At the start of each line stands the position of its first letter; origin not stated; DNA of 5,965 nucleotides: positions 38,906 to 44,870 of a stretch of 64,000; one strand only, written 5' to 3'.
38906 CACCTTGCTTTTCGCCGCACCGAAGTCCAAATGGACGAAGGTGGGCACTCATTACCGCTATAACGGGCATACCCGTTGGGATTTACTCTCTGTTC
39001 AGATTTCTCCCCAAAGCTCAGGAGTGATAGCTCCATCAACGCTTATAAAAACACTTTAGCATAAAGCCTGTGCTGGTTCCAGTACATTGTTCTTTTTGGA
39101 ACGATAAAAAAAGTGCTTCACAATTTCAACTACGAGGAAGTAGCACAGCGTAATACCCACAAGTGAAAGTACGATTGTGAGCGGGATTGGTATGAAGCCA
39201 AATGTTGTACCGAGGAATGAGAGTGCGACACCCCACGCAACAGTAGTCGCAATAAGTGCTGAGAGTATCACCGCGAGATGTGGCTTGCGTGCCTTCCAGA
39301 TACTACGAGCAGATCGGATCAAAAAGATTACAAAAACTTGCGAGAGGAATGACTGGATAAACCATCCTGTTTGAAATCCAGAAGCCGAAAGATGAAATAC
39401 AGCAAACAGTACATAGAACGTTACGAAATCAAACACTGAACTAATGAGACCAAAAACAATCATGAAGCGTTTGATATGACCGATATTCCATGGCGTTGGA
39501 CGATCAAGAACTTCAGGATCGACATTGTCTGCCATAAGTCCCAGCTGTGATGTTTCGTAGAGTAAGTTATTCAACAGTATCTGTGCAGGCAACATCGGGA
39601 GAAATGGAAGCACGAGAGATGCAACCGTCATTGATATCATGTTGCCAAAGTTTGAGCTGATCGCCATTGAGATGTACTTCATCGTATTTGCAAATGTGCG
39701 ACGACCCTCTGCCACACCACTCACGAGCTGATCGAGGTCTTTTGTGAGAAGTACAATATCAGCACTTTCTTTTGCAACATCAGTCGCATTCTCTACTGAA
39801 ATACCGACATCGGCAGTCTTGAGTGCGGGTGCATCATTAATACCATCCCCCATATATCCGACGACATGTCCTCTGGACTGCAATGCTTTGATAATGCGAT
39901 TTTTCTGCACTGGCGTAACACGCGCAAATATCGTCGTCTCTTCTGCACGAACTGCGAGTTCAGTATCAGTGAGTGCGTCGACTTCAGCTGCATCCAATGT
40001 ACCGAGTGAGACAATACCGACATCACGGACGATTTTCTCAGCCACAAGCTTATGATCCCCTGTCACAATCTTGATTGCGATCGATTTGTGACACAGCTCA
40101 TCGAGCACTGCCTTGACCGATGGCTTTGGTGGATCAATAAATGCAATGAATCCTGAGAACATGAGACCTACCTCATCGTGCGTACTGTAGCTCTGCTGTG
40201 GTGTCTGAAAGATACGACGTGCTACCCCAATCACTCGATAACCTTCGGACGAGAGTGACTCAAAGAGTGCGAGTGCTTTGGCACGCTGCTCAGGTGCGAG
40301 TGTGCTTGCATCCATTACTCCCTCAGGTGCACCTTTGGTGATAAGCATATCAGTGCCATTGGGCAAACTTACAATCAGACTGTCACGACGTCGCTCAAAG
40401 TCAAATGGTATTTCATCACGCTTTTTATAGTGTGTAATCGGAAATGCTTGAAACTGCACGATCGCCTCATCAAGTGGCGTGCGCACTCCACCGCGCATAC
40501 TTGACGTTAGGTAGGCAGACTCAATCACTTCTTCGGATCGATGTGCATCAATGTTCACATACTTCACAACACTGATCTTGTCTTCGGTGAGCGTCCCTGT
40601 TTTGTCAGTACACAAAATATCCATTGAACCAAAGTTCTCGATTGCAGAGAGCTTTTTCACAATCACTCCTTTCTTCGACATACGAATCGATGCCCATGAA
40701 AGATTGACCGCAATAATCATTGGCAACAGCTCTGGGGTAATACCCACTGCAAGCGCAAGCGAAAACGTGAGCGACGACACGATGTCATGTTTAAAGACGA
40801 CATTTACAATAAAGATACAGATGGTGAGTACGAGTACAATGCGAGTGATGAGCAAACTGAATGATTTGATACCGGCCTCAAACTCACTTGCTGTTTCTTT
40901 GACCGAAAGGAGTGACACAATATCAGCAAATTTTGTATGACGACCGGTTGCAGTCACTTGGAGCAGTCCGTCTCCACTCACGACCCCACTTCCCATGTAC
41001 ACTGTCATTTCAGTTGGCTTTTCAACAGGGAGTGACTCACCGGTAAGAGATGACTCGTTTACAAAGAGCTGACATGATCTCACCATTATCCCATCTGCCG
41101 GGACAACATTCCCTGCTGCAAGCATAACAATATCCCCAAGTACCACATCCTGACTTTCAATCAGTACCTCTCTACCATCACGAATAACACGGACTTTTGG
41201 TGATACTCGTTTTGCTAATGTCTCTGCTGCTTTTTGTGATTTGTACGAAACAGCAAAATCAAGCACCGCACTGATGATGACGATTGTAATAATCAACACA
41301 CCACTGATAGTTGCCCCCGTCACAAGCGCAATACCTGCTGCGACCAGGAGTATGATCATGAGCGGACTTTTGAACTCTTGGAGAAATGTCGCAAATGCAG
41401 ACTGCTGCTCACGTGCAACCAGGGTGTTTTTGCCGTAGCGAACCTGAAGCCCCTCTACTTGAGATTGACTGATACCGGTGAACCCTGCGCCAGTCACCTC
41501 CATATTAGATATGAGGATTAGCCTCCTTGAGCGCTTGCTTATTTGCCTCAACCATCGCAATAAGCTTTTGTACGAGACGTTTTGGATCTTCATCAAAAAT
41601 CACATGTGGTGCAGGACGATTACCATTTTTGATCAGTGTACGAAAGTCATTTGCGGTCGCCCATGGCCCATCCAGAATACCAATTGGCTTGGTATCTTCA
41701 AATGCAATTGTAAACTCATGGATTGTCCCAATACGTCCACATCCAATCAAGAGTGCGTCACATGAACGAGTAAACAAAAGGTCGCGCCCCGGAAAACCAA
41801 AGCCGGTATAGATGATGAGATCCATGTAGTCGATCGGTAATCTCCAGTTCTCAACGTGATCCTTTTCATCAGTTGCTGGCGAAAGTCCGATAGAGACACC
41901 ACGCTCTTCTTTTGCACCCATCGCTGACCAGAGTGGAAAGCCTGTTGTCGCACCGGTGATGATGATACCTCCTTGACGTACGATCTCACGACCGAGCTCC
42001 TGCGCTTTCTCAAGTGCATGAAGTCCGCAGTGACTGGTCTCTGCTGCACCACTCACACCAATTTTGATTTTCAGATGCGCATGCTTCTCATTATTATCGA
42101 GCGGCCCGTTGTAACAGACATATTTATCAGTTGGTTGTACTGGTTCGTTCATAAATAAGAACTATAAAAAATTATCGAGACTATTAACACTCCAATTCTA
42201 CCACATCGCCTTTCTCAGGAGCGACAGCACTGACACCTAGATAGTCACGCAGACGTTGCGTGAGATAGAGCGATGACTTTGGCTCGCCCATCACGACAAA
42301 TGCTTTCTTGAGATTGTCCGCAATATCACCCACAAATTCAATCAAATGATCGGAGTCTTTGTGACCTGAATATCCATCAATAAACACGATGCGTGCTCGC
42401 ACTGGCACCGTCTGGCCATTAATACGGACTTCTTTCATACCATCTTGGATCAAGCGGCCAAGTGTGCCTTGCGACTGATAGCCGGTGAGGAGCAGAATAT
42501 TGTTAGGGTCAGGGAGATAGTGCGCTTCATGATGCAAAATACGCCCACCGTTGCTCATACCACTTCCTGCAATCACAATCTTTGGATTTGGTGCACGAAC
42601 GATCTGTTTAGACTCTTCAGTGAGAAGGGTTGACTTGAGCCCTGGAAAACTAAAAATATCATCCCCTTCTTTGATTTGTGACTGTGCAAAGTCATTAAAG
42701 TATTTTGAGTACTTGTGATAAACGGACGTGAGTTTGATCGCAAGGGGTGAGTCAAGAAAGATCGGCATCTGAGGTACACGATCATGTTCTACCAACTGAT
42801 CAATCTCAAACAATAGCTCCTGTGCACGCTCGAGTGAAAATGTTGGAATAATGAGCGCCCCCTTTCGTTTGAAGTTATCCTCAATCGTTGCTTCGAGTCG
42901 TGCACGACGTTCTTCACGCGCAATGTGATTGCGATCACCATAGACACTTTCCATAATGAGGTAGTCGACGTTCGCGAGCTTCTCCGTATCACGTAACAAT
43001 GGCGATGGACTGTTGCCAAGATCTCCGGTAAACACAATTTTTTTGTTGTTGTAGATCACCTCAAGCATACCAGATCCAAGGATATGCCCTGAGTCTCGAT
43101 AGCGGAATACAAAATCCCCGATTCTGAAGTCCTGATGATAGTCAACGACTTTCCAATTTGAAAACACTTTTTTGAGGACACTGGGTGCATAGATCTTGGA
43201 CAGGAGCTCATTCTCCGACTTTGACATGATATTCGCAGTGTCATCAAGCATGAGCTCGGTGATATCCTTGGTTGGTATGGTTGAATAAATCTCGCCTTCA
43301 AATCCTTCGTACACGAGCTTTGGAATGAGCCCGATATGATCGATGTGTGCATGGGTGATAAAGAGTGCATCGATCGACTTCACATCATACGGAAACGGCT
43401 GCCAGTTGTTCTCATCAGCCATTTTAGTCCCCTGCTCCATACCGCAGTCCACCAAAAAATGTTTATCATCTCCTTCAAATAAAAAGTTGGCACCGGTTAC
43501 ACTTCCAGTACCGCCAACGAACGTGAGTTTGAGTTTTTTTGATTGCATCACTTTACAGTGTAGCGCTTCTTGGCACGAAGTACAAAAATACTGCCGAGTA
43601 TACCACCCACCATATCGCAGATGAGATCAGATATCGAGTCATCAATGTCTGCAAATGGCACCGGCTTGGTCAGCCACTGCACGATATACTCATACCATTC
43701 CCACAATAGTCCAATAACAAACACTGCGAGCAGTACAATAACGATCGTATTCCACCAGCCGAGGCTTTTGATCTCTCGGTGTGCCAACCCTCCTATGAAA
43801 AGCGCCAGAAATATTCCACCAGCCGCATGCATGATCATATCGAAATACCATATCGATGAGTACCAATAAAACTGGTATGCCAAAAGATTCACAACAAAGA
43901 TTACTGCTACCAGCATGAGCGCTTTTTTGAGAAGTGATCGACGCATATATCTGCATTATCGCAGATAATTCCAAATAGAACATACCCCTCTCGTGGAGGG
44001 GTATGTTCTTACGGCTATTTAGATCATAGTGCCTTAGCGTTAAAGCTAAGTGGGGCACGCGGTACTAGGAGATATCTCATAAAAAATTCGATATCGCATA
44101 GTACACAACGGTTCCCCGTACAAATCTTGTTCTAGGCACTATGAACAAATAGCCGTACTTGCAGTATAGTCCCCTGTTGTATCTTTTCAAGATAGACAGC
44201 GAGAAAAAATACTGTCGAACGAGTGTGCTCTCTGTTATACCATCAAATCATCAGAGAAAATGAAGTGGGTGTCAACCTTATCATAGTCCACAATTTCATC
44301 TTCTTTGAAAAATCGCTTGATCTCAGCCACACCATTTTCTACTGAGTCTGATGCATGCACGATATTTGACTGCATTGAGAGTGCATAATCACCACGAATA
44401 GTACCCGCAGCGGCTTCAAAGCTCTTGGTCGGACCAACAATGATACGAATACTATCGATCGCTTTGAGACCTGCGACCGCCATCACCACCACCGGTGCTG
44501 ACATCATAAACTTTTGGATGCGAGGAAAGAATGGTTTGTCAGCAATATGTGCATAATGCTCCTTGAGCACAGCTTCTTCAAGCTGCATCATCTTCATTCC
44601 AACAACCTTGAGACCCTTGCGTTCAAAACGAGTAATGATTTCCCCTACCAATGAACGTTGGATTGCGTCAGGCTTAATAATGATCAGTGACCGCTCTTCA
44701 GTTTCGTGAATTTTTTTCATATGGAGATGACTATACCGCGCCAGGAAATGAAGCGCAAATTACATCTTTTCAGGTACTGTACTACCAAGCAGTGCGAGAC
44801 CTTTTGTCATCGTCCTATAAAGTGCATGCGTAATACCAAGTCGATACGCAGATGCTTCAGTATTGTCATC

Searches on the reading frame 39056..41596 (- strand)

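Call 42: search_protein_families(library=pfam, proteins=[window:39056-41596:-], max_evalue=0.001)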
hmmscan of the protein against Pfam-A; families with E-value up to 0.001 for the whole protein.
window:39056-41596:- (846 aa): 6 families
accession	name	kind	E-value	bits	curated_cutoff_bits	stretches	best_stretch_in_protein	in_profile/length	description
PF00122.25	E1-E2_ATPase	-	1.9e-43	148.5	28.1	1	132-309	4-181/181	E1-E2 ATPase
PF00689.26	Cation_ATPase_C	-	1.8e-20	73.9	27.3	1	665-829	1-175/175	Cation transporting ATPase, C-terminus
PF00702.32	Hydrolase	-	5.6e-13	50.2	26.4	1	325-596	1-191/191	haloacid dehalogenase-like hydrolase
PF00690.31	Cation_ATPase_N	-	5.8e-12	45.5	20.4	1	40-89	19-68/69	Cation transporter/ATPase, N-terminus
PF13246.12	Cation_ATPase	-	5.8e-06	26.7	21.7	1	389-432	45-89/91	Cation transport ATPase (P-type)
PF08282.18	Hydrolase_3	-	1.2e-05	25.6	20.9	1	568-620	195-247/255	haloacid dehalogenase-like hydrolase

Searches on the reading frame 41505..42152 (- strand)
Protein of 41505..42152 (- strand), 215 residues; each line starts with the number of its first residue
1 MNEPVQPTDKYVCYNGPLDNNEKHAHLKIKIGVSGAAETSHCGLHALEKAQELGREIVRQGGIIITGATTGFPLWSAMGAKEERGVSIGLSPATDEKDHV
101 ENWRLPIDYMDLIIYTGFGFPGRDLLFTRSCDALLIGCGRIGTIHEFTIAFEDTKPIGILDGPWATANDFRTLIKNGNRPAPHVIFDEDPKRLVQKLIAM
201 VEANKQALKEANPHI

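Call 42: search_protein_families(library=pfam, proteins=[window:41505-42152:-], max_evalue=0.001)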
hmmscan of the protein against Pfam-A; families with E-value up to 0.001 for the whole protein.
window:41505-42152:- (215 aa): 1 family
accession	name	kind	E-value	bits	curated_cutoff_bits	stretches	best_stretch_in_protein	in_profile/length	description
PF18306.6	LDcluster4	-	4.7e-30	104.7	26.3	1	28-193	1-150/151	SLOG cluster4 family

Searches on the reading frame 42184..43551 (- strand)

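Call 42: search_protein_families(library=pfam, proteins=[window:42184-43551:-], max_evalue=0.001)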
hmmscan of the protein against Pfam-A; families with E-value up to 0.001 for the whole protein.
window:42184-43551:- (455 aa): 5 families
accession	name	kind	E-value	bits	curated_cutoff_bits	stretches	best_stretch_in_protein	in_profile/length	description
PF10996.14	Beta-Casp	-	1.6e-34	119.5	27.7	1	243-367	1-119/120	Beta-Casp domain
PF00753.33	Lactamase_B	-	1.8e-14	54.6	22.7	1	23-189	9-161/196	Metallo-beta-lactamase superfamily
PF16661.11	Lactamase_B_6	-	3.7e-12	46.4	27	1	26-179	3-163/193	Metallo-beta-lactamase superfamily domain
PF07521.17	RMMBL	-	1.2e-09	38.4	21.6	1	382-445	2-63/63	Zn-dependent metallo-hydrolase RNA specificity domain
PF12706.13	Lactamase_B_2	-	3.4e-09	37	27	1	32-208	3-171/200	Beta-lactamase superfamily domain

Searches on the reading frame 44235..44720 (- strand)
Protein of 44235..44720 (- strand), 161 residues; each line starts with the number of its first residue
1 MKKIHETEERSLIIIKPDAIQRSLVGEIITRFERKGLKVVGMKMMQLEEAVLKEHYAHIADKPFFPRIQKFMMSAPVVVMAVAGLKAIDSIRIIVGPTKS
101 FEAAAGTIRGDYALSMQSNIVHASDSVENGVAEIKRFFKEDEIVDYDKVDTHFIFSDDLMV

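Call 42: search_protein_families(library=pfam, proteins=[window:44235-44720:-], max_evalue=0.001)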
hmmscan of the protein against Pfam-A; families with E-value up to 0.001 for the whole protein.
window:44235-44720:- (161 aa): 1 family
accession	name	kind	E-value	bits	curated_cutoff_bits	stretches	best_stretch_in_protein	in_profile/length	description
PF00334.24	NDK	-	2.6e-51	173.5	27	1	9-143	1-135/135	Nucleoside diphosphate kinase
